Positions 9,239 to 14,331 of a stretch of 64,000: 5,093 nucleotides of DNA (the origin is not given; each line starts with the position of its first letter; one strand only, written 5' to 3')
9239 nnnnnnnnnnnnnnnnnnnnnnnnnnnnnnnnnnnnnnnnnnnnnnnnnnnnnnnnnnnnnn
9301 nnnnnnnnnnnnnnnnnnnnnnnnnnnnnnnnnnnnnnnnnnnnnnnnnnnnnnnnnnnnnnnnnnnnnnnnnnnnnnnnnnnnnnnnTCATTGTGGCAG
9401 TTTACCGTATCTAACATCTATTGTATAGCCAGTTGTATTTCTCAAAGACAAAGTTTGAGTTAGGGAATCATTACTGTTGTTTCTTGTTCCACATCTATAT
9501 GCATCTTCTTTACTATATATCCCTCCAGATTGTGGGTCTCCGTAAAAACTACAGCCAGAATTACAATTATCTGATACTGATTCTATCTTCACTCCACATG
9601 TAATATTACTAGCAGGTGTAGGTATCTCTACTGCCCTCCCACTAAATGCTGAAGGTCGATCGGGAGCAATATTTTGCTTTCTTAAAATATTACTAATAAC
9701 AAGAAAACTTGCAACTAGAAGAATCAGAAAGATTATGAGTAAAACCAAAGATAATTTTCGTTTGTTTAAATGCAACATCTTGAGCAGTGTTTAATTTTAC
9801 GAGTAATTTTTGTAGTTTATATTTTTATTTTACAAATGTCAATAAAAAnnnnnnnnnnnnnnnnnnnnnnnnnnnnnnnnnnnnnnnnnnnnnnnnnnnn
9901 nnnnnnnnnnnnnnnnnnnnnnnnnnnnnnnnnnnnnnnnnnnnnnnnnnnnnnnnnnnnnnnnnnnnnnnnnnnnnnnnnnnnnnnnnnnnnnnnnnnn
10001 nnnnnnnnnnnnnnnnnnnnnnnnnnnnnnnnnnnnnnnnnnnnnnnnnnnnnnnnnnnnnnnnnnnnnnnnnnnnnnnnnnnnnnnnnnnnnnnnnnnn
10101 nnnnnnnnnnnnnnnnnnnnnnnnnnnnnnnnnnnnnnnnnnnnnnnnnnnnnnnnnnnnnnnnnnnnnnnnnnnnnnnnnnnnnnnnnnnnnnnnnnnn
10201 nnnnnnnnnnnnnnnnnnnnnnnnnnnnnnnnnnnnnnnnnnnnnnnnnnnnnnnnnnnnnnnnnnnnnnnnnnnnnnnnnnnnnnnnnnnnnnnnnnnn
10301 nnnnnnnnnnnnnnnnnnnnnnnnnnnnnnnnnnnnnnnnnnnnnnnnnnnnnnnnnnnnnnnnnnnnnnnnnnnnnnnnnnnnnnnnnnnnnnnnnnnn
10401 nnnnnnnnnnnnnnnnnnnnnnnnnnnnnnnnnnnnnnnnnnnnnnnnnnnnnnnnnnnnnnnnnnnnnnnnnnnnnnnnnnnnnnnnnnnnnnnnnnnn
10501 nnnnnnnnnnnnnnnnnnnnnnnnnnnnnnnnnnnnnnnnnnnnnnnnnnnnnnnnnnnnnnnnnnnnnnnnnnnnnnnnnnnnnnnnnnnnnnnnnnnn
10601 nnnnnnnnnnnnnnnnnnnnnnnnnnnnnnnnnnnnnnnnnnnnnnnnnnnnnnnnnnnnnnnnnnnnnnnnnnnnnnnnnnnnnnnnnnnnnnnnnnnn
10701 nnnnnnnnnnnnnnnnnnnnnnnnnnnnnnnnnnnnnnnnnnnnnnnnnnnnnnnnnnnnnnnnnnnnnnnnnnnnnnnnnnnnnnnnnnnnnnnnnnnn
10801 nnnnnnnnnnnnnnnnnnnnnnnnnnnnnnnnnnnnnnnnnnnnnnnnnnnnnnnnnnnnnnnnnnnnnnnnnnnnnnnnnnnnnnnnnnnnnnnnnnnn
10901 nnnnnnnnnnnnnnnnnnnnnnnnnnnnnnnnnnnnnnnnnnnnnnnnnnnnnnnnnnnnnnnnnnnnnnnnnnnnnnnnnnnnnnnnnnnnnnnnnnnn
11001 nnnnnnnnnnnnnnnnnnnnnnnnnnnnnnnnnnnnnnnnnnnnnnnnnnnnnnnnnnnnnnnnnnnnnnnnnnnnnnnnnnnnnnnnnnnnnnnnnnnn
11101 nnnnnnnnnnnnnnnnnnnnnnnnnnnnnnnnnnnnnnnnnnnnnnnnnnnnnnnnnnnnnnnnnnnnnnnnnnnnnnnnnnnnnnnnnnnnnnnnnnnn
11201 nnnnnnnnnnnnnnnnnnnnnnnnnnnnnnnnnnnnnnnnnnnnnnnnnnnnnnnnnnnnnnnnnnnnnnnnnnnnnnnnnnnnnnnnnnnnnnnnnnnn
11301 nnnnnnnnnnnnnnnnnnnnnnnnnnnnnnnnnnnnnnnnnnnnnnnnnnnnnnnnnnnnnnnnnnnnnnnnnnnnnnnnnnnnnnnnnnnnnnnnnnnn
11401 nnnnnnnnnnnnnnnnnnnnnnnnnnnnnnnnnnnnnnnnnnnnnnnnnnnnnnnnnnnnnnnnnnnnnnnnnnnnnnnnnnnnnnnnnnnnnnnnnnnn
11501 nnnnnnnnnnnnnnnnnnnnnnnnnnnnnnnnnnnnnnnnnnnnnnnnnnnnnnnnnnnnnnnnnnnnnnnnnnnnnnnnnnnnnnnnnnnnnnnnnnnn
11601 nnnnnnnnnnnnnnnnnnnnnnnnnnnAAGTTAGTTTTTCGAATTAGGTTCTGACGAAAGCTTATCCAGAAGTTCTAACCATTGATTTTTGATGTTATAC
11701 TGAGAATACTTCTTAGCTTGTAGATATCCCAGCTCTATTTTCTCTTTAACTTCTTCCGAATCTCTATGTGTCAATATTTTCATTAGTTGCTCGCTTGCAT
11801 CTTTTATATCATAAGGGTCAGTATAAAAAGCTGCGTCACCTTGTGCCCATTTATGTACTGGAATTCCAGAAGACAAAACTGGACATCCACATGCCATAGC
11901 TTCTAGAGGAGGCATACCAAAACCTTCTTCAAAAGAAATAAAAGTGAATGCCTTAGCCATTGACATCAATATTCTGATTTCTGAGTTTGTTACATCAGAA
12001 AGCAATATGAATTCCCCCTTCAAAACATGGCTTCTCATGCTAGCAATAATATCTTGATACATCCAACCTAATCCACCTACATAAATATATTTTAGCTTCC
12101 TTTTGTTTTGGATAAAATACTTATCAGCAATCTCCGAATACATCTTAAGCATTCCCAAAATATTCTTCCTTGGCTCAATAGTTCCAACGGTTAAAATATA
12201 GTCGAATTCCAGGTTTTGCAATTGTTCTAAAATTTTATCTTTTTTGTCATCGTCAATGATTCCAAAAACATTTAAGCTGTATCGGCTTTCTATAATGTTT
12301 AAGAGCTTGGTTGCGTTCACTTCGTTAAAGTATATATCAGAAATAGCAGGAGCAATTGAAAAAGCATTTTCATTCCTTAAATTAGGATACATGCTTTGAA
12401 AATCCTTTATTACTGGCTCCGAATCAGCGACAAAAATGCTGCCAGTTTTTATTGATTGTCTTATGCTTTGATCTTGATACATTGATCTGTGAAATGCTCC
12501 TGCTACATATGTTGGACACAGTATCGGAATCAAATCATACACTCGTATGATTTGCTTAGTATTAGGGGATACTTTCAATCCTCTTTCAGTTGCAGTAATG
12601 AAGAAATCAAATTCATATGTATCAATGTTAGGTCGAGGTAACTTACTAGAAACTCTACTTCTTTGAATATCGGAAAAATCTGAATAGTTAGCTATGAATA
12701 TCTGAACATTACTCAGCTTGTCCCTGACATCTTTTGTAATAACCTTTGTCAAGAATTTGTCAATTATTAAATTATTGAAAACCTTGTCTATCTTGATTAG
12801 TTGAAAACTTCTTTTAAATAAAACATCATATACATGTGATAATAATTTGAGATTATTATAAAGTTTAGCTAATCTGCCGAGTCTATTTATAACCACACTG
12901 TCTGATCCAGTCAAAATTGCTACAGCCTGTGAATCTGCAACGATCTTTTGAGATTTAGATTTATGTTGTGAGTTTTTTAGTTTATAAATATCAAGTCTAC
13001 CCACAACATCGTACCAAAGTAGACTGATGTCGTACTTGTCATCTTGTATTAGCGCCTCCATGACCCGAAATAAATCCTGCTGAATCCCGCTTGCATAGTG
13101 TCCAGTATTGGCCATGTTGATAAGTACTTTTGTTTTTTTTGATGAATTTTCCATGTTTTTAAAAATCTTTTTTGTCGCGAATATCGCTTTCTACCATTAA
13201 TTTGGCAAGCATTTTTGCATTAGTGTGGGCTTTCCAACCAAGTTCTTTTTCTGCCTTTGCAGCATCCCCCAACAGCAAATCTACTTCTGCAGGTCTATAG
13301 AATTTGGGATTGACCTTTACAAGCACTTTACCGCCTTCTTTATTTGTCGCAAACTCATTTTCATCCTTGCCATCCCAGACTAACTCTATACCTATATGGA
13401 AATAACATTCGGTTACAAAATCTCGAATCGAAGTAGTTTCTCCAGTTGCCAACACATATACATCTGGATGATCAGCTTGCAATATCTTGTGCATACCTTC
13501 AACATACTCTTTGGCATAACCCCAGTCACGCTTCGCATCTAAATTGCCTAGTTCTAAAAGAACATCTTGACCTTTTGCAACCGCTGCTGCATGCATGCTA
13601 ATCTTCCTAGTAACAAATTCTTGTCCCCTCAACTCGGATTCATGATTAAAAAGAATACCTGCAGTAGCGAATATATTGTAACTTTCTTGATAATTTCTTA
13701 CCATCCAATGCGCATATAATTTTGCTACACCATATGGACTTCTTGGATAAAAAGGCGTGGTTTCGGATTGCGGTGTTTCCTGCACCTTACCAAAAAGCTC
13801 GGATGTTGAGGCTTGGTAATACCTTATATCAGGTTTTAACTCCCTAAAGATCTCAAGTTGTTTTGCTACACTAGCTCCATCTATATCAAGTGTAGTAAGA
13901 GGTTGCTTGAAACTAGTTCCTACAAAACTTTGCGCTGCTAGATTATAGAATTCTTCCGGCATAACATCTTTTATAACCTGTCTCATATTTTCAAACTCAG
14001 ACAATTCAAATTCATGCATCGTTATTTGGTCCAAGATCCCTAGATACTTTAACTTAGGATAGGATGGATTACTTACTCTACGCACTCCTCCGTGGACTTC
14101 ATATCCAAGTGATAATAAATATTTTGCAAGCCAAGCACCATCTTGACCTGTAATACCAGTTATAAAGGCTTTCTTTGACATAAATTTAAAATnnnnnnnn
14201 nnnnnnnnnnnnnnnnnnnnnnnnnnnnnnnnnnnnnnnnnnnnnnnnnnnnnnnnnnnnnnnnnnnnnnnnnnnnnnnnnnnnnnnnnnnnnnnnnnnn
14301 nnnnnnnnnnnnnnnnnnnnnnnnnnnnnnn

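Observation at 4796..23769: Protein O-glycosylation-type locus (GT39 Pmt-like, polyprenol-P-sugar synthase, two extra GT-C-like proteins, Gmd) next to giant Ser/Thr-rich surface proteins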

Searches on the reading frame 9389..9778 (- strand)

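Call 4: search_protein_families(library=pfam, proteins=[window:9389-9778:-], max_evalue=0.01)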
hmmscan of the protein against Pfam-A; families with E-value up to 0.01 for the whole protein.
window:9389-9778:- (129 aa): 0 families

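Call 16: search_protein_families(library=pfam, proteins=[window:9389-9778:-], max_evalue=10)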
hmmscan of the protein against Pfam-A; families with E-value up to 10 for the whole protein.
window:9389-9778:- (129 aa): 3 families
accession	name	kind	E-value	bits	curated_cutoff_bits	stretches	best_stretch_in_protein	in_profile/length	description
PF25184.1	YxzE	-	0.27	12.7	40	1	13-86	3-61/65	YxzE-like putative bacteriocin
PF09802.14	Sec66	-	0.3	11.1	22.1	1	9-38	2-31/180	Preprotein translocase subunit Sec66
PF10541.14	KASH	-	2.5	8.9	23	0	91-111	30-50/58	Nuclear envelope localisation domain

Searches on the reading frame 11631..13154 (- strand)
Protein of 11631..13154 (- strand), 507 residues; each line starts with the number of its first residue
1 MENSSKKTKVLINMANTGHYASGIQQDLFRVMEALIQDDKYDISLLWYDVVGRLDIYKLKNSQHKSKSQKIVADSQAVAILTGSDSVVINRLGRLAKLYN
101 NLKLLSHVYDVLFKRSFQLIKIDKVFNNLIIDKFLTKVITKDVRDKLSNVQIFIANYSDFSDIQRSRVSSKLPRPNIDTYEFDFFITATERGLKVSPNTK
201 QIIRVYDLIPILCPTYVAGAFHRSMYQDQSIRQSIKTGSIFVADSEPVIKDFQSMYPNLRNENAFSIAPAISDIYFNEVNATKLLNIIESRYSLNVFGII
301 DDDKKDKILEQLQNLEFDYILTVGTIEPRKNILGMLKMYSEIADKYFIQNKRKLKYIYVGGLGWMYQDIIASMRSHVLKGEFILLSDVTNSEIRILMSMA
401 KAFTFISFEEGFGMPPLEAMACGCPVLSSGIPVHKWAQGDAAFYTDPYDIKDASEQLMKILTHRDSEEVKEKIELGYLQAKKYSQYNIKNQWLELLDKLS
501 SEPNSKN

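Call 4: search_protein_families(library=pfam, proteins=[window:11631-13154:-], max_evalue=0.01)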
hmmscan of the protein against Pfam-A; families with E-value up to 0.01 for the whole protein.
window:11631-13154:- (507 aa): 3 families
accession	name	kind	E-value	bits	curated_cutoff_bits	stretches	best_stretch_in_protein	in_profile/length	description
PF00534.26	Glycos_transf_1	-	5.6e-20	72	26.4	1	312-467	10-162/172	Glycosyl transferases group 1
PF13692.12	Glyco_trans_1_4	-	6.5e-14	52.8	27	1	319-462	3-141/142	Glycosyl transferases group 1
PF20706.3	GT4-conflict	-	0.0034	16.8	26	1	391-429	273-311/385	Family 4 Glycosyltransferase in conflict systems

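Call 17: search_protein_families(library=ncbifam, proteins=[window:11631-13154:-], max_evalue=0.01)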
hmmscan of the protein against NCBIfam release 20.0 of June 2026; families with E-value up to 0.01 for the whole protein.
window:11631-13154:- (507 aa): 15 families
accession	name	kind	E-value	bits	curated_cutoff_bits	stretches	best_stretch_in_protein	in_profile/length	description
TIGR04047.1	MSMEG_0565_glyc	hypoth_equivalog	1.2e-20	74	259.85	1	292-471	168-349/373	MSMEG_0565 family glycosyltransferase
TIGR03999.1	thiol_BshA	equivalog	6.4e-10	38.5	273.7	1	329-496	211-370/375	N-acetyl-alpha-D-glucosaminyl L-malate synthase BshA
NF053513.1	Gtran_IagA_BgsA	equivalog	2.6e-09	36.5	460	1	319-492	163-324/333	LTA glycolipid anchor biosynthesis glycosyltransferase, IagA/BgsA family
TIGR03088.1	stp2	hypoth_equivalog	3.5e-06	26.3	409.05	1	319-429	196-302/374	TIGR03088 family PEP-CTERM/XrtA system glycosyltransferase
NF041876.1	EPS_EpsE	equivalog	9.9e-06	25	400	1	365-429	261-325/389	exopolysaccharide biosynthesis GT4 family glycosyltransferase EpsE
NF038255.1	exopoly_VpsD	equivalog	1e-05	24.6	300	1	321-475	207-361/381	VpsD family glycosyltransferase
TIGR02470.1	sucr_synth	equivalog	1.8e-05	23.1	810.4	1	389-475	632-722/784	sucrose synthase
TIGR02149.1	glgA_Coryne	subfamily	6.9e-05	22.1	302.4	1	387-430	271-314/391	glycogen synthase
NF038295.1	EPS_HpsP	equivalog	8.9e-05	21.6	550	1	316-496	206-384/388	hormogonium polysaccharide biosynthesis glycosyltransferase HpsP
NF012028.0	PRK15484.1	subfamily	0.00012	21.4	618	1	248-492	125-371/380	lipopolysaccharide N-acetylglucosaminyltransferase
TIGR02472.1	sucr_P_syn_N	equivalog_domain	0.00036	19.5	576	1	305-465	236-408/439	sucrose-phosphate synthase, putative, glycosyltransferase domain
NF038298.1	EPS_HpsO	equivalog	0.00091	18.1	575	1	399-499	288-387/388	hormogonium polysaccharide biosynthesis glycosyltransferase HpsO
TIGR03449.1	mycothiol_MshA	equivalog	0.0037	16.2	462.5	1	389-467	293-373/406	D-inositol-3-phosphate glycosyltransferase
NF049987.1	DaglGlyslTfaseDgs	equivalog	0.005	15.8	500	1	353-444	185-277/332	processive diacylglycerol alpha-glucosyltransferase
NF053787.1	GlcN_PG_synth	equivalog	0.0073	15.2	480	0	388-429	250-291/361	N-acetylglucosaminyl phosphatidylglycerol synthase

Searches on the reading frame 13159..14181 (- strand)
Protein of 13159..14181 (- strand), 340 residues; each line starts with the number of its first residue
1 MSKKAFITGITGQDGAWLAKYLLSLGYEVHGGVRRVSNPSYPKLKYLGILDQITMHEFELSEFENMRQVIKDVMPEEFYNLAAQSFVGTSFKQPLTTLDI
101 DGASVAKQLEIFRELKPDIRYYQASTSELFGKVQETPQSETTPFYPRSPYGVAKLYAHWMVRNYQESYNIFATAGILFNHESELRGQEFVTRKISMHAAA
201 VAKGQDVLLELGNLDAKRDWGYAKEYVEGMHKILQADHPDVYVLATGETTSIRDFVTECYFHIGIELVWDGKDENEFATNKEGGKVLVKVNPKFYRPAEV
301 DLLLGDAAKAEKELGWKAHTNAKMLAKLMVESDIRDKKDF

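Call 4: search_protein_families(library=pfam, proteins=[window:13159-14181:-], max_evalue=0.01)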
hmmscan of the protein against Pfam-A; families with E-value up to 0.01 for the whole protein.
window:13159-14181:- (340 aa): 3 families
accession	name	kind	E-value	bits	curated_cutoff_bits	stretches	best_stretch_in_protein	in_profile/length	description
PF16363.11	GDP_Man_Dehyd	-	5.2e-120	401.3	27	1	6-329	1-332/332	GDP-mannose 4,6 dehydratase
PF01370.27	Epimerase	-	1.1e-59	202.2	20.9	1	6-245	2-240/240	NAD dependent epimerase/dehydratase family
PF04321.23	RmlD_sub_bind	-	9.4e-07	28.6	27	1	5-190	3-160/287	RmlD substrate binding domain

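Call 17: search_protein_families(library=ncbifam, proteins=[window:13159-14181:-], max_evalue=0.01)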
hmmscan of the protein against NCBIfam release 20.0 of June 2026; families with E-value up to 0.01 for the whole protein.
window:13159-14181:- (340 aa): 11 families
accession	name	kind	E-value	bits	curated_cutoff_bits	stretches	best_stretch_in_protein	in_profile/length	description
TIGR01472.1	gmd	equivalog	4.8e-125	417.3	415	1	3-335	1-340/342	GDP-mannose 4,6-dehydratase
TIGR01181.1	dTDP_gluc_dehyt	equivalog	4.1e-21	75.4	365.1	1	47-263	46-261/321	dTDP-glucose 4,6-dehydratase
TIGR04180.1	EDH_00030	hypoth_equivalog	2.3e-19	69.6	475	1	6-265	2-258/297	NAD-dependent 4,6-dehydratase LegB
TIGR02622.1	CDP_4_6_dhtase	equivalog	1.7e-17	63.6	278.45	1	2-168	4-172/352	CDP-glucose 4,6-dehydratase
TIGR01179.1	galE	equivalog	1.3e-14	53.8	262.3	1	6-171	3-166/332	UDP-glucose 4-epimerase GalE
NF007582.0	PRK10217.1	equivalog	2.6e-09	36.7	698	1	50-237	50-243/355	dTDP-glucose 4,6-dehydratase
NF007490.0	PRK10084.1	subfamily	2.1e-06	27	649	1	56-235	55-248/361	dTDP-glucose 4,6-dehydratase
NF043036.1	ErythonDh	equivalog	3.2e-05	23.3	325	1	5-165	3-164/321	D-erythronate dehydrogenase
TIGR01214.1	rmlD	equivalog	7.3e-05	22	224.05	1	6-191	3-161/285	dTDP-4-dehydrorhamnose reductase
NF007956.0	PRK10675.1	subfamily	0.00026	20.2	394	0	54-167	53-166/338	UDP-glucose 4-epimerase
NF042423.1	oxyalk_red_Shew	equivalog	0.0049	16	580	1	3-161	9-156/331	2-alkyl-3-oxoalkanoate reductase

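Call 68: search_solved_structures(query=window:13159-14181:-, max_evalue=1e-30)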
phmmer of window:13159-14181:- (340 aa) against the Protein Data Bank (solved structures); distinct sequences matched with E-value up to 1e-30: 11.
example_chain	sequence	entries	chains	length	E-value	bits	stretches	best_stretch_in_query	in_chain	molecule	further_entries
2z1m_A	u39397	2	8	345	1.5e-115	389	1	2-339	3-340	GDP-D-mannose dehydratase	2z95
6gpj_A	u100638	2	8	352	1.6e-104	352.7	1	3-335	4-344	GDP-mannose 4,6 dehydratase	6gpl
1t2a_A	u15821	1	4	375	2.1e-104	352.4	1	3-335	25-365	GDP-mannose 4,6 dehydratase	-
5in4_A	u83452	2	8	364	2.7e-104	352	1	5-335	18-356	GDP-mannose 4,6 dehydratase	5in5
6gpk_A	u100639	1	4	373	5.3e-104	351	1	3-335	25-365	GDP-mannose 4,6 dehydratase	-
6q94_B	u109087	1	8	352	6e-104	350.9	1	3-335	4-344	GDP-mannose 4,6 dehydratase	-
1rpn_A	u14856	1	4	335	7.2e-101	340.7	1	1-335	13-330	GDP-mannose 4,6-dehydratase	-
7kf3_A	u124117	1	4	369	5.7e-97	327.9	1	1-334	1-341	GDP-mannose 4,6-dehydratase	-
5uzh_A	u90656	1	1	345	1e-93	317.2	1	2-335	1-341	NafoA.00085.b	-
1db3_A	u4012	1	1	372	1e-91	310.7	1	2-336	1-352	GDP-MANNOSE 4,6-DEHYDRATASE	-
1n7g_A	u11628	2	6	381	1.9e-78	267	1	3-335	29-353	GDP-D-mannose-4,6-dehydratase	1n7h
